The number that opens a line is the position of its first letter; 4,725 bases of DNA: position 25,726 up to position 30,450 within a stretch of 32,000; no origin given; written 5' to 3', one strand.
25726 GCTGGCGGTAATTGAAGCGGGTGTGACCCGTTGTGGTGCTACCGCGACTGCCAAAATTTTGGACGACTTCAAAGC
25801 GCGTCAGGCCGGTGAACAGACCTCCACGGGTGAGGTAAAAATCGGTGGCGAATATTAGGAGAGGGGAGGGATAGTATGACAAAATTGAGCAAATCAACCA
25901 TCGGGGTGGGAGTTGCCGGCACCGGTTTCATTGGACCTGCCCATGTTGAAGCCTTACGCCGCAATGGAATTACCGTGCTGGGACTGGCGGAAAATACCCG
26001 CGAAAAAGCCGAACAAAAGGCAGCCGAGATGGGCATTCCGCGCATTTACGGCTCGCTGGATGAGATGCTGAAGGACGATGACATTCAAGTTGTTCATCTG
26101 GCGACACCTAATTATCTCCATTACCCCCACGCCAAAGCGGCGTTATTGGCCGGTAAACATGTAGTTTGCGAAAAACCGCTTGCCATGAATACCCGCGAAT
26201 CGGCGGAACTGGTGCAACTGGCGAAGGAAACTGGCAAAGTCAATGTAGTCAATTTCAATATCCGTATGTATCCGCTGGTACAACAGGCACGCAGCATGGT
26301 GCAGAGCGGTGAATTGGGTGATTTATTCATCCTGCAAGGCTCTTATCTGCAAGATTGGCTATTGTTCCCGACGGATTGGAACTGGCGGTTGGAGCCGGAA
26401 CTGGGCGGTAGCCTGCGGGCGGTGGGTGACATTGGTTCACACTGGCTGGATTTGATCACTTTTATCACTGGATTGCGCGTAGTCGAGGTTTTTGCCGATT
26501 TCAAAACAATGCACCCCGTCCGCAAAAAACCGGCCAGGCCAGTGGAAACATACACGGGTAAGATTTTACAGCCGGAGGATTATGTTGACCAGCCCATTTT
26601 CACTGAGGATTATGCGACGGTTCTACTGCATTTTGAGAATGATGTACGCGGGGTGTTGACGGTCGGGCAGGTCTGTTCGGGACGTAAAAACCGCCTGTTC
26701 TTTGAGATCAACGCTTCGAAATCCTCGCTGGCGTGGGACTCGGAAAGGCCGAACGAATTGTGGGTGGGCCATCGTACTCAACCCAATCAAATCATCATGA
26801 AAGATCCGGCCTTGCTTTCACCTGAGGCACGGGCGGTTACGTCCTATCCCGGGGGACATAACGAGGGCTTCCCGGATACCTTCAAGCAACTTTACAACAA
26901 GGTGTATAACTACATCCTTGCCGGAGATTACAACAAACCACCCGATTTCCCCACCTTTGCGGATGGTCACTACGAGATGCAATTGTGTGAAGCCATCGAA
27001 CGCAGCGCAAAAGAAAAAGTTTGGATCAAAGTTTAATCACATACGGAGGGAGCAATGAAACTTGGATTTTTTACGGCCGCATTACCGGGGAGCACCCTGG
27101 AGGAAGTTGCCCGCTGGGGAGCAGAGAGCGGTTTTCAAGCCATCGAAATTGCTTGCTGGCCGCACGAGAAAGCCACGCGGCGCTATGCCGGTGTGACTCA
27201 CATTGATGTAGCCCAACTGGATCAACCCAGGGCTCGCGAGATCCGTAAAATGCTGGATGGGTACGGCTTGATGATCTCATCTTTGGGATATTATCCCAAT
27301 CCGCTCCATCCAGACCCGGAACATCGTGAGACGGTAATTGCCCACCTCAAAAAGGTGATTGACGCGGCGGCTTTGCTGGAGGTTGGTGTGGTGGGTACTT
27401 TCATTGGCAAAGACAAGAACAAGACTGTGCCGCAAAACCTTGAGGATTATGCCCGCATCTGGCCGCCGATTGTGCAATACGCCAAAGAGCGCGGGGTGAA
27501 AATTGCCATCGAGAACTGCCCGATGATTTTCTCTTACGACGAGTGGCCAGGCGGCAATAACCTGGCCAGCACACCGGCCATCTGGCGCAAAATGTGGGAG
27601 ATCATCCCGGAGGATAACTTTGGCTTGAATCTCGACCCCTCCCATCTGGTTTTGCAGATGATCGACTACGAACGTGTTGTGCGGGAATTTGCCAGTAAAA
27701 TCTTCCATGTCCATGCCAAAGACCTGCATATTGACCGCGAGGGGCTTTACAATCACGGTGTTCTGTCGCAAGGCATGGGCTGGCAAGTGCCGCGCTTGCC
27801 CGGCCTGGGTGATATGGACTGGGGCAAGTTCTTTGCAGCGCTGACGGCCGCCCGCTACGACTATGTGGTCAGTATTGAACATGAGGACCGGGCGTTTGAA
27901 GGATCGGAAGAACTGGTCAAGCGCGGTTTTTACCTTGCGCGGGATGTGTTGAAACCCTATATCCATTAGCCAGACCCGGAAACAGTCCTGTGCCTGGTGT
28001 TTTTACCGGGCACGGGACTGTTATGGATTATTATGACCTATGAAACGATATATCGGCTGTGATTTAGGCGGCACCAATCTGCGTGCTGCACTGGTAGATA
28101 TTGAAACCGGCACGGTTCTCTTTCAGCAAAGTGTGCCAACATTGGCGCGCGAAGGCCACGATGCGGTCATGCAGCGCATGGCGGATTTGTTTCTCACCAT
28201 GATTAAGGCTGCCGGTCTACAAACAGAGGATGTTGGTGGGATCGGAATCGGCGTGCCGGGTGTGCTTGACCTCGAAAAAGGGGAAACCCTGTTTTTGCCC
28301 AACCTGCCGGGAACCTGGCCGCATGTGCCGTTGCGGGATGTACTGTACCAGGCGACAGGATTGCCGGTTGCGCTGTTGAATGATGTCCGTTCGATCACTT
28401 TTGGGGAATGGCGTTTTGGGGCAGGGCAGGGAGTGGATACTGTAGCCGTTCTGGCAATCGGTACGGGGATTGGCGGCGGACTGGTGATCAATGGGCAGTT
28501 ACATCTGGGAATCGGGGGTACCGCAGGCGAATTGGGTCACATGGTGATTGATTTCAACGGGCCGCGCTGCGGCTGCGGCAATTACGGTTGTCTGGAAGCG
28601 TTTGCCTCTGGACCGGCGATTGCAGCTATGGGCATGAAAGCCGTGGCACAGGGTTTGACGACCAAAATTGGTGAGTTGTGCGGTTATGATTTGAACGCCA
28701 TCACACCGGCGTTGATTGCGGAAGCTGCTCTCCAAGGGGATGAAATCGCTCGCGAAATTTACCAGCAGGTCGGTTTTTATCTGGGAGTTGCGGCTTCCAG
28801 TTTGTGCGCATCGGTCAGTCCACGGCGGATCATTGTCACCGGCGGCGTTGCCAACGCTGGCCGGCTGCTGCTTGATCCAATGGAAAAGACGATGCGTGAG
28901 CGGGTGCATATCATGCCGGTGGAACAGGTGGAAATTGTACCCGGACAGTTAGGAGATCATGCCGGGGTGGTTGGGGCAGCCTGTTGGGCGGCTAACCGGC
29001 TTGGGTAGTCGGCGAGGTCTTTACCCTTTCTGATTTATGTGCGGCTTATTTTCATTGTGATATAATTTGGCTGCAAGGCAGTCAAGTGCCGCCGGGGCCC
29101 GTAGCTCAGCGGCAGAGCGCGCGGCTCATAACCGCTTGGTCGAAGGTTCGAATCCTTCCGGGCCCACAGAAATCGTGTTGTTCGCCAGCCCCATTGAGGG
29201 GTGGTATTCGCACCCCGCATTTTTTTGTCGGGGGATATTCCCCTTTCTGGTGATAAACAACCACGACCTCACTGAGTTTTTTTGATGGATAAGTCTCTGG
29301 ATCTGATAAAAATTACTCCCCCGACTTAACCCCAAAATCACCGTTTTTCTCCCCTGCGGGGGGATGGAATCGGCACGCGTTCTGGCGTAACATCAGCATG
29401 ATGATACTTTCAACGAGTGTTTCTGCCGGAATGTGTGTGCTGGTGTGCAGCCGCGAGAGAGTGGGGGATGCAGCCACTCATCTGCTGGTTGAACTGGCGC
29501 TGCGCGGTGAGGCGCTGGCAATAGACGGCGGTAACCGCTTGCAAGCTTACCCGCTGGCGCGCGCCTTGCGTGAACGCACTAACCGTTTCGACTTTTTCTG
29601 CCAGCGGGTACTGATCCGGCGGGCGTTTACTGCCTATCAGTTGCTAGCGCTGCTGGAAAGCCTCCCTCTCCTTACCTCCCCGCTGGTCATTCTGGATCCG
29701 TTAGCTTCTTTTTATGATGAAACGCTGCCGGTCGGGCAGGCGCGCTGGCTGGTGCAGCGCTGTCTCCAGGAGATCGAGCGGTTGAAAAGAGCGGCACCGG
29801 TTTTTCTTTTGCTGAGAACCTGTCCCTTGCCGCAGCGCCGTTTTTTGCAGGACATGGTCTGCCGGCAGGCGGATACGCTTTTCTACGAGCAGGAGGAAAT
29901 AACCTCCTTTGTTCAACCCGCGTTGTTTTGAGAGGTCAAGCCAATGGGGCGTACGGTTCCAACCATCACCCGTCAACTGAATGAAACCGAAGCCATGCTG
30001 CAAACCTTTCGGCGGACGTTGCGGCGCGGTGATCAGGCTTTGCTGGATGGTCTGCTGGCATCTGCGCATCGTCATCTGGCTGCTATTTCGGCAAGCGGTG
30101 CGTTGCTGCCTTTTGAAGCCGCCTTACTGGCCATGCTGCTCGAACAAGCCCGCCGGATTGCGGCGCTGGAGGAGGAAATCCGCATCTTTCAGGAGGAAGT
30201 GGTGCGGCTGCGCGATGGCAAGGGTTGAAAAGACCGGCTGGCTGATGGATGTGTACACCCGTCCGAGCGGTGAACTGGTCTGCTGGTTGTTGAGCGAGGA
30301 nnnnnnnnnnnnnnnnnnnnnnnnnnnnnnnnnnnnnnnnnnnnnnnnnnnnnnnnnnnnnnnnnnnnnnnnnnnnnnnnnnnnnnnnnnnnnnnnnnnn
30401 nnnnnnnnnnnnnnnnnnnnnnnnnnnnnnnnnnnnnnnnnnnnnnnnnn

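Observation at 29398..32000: Compact three-gene cassette downstream of a tRNA: P-loop-less RecA-fold protein, 94-aa helical protein and divergent family-B DNA polymerase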

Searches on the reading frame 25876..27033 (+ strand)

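Call 65: search_protein_families(library=pfam, proteins=[window:25876-27033:+], max_evalue=0.00001)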
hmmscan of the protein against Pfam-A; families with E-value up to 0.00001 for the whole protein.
window:25876-27033:+ (386 aa): 4 families
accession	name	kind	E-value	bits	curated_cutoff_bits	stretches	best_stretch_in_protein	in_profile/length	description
PF01408.29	GFO_IDH_MocA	-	2.9e-28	99.4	24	1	9-127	1-120/120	Oxidoreductase family, NAD-binding Rossmann fold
PF22725.1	GFO_IDH_MocA_C3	-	1e-25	90.5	27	1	135-285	1-123/124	GFO/IDH/MocA C-terminal domain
PF02894.22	GFO_IDH_MocA_C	-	1.3e-18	68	22.9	1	139-386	1-218/218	Oxidoreductase family, C-terminal alpha/beta domain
PF03447.22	NAD_binding_3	-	1.4e-07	32.6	24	1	15-121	1-111/116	Homoserine dehydrogenase, NAD binding domain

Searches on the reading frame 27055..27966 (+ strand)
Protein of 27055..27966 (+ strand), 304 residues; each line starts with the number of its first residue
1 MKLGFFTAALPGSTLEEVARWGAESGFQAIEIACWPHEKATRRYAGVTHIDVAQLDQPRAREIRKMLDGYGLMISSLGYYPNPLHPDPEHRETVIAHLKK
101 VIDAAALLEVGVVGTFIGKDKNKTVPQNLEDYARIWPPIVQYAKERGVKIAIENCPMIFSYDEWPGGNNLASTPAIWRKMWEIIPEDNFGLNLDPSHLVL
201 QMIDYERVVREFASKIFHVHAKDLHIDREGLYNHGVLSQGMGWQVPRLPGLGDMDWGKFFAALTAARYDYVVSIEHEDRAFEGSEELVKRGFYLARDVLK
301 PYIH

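Call 65: search_protein_families(library=pfam, proteins=[window:27055-27966:+], max_evalue=0.00001)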
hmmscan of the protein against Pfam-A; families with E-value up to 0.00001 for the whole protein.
window:27055-27966:+ (304 aa): 1 family
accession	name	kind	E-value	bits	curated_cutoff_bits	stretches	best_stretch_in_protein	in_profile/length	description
PF01261.30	AP_endonuc_2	-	9.6e-38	130.7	31.1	1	21-289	3-240/249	Xylose isomerase-like TIM barrel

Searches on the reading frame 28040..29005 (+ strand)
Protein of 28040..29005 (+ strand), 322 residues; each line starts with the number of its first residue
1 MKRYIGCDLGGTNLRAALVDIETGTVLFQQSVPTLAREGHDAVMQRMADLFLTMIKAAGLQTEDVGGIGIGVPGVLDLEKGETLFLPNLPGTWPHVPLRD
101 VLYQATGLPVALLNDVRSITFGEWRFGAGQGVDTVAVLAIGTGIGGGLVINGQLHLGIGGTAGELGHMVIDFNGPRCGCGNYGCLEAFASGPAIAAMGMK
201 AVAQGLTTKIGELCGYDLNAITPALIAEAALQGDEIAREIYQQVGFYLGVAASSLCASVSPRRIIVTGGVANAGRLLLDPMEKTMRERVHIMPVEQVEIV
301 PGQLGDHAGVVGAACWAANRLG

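Call 65: search_protein_families(library=pfam, proteins=[window:28040-29005:+], max_evalue=0.00001)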
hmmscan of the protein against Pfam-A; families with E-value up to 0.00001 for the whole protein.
window:28040-29005:+ (322 aa): 2 families
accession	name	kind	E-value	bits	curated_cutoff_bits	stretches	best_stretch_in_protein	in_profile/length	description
PF00480.26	ROK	-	2.8e-68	231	22.9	1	4-318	1-292/294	ROK family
PF01869.26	BcrAD_BadFG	-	7e-08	32.7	31.5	0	227-317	185-271/271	BadF/BadG/BcrA/BcrD ATPase family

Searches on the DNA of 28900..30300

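Call 68: search_rna_families(source=window, start=28900, end=30300, threshold=evalue, max_evalue=1)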
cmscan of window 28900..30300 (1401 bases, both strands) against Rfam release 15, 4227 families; matches with E-value up to 1: 2.
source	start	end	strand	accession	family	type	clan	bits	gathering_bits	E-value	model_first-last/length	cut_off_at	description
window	29095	29166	+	RF00005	tRNA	Gene; tRNA;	CL00001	69.6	29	8.8e-15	1-71/71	no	tRNA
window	29095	29167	-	RF04354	Plastid-ycf2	Cis-reg;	-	31.6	65.7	0.00028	1-75/75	no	Plastid-ycf2 5UTR RNA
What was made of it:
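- Tried and rejected: Rfam found only the tRNA in 28900-30300 (call 68), so the conserved upstream element is not a known RNA family.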
